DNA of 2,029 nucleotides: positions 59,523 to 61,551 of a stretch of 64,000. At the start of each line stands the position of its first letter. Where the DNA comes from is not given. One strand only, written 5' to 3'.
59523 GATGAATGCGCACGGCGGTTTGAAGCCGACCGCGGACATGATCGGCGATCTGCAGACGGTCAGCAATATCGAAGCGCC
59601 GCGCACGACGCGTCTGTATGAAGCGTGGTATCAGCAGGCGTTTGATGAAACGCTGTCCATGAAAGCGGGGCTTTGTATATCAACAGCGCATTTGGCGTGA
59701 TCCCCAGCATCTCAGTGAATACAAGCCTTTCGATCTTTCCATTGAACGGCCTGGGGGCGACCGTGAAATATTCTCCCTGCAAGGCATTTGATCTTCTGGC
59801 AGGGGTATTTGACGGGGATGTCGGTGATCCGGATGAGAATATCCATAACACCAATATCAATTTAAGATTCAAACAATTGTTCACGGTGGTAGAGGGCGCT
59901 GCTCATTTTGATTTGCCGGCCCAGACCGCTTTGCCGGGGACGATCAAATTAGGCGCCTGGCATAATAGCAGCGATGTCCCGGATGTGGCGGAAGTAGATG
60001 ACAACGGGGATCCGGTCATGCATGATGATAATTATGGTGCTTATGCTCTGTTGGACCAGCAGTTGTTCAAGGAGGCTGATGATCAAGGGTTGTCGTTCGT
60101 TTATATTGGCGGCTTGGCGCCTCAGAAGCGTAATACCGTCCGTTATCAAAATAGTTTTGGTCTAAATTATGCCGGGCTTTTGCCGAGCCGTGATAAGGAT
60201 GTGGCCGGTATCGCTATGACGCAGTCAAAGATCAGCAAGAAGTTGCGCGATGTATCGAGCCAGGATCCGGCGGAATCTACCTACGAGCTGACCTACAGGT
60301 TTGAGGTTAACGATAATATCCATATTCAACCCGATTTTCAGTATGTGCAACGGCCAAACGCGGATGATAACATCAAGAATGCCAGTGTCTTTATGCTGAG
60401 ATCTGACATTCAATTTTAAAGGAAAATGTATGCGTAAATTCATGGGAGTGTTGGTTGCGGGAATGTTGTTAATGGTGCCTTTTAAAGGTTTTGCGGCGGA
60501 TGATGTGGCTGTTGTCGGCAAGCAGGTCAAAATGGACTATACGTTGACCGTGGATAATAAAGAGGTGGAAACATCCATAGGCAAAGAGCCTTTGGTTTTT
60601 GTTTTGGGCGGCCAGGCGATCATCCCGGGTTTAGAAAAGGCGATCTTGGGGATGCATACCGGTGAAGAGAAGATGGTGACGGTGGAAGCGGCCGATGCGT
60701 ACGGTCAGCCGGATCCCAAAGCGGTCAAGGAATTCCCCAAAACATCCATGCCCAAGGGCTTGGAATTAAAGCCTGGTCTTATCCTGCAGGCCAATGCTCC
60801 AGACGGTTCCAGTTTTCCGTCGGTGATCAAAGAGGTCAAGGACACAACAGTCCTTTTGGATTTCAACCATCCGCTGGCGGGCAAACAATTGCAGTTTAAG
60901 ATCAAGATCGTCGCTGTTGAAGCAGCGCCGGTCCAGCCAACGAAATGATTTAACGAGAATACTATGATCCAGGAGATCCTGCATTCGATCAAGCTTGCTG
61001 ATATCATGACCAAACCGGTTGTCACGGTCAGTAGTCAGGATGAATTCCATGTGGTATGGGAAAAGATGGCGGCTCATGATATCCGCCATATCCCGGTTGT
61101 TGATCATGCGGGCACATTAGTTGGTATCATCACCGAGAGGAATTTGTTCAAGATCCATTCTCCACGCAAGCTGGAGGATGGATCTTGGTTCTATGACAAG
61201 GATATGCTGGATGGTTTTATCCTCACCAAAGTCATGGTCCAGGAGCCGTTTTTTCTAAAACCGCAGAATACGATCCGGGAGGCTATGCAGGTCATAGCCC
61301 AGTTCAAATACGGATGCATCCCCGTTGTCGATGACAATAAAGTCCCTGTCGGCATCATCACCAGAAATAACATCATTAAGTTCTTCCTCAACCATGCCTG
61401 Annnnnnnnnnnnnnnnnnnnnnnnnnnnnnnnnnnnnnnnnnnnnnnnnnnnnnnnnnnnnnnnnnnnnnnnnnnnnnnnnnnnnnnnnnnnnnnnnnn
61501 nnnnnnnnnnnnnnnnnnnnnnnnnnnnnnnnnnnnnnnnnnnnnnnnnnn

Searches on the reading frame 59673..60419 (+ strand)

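Call 14: search_protein_families(library=pfam, proteins=[window:59673-60419:+])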
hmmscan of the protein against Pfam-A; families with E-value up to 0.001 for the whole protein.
window:59673-60419:+ (248 aa): 1 family
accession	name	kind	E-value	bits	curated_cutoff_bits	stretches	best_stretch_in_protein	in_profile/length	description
PF04966.18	OprB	-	2.8e-43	149.2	22.9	1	3-248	104-372/372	Carbohydrate-selective porin, OprB family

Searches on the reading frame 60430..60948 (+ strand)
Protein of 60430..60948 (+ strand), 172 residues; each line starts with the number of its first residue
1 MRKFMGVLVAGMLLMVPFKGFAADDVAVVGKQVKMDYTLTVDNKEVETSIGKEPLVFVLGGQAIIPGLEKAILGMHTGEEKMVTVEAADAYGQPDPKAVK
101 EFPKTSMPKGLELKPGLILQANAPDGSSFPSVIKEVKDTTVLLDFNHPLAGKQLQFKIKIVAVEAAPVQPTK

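Call 14: search_protein_families(library=pfam, proteins=[window:60430-60948:+])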
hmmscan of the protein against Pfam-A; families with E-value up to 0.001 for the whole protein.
window:60430-60948:+ (172 aa): 1 family
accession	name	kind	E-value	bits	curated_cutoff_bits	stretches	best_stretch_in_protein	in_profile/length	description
PF00254.34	FKBP_C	-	5.9e-15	55.8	21.1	1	27-96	5-76/94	FKBP-type peptidyl-prolyl cis-trans isomerase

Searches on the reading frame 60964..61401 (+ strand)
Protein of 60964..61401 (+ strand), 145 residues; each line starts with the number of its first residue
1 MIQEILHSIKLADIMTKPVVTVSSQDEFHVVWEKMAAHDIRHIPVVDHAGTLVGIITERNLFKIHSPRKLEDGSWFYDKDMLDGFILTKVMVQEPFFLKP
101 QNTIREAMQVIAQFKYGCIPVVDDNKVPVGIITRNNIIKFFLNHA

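Call 14: search_protein_families(library=pfam, proteins=[window:60964-61401:+])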
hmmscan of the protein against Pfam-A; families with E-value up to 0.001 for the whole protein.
window:60964-61401:+ (145 aa): 1 family
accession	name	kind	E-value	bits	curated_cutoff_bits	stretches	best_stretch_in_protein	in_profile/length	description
PF00571.33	CBS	-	7.7e-29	100.2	24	2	12-63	2-53/57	CBS domain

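Call 16: find_encoding_contigs(protein=window:60964-61401:+, flank=10000, max_places=10)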
Protein window:60964-61401:+ (145 aa): 4 contigs read that carry it; 4 places shown.
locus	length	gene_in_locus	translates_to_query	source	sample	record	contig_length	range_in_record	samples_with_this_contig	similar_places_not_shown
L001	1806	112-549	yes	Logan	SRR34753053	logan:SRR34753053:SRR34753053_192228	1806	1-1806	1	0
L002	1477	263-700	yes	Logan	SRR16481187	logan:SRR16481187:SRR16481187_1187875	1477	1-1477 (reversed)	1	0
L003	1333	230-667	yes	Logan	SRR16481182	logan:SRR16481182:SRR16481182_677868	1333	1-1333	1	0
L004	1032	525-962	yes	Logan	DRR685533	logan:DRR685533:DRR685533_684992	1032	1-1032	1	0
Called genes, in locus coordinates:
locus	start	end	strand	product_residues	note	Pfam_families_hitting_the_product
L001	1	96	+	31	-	?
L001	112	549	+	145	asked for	PF00571:CBS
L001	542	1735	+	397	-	PF00989:PAS (weak), PF08448:PAS_4 (weak), PF13426:PAS_9 (weak), PF00512:HisKA, PF02518:HATPase_c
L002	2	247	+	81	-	?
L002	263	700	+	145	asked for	PF00571:CBS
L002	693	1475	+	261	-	?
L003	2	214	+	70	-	?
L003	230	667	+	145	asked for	PF00571:CBS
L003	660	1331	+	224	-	?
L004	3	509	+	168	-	?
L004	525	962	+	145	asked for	PF00571:CBS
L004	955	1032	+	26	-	?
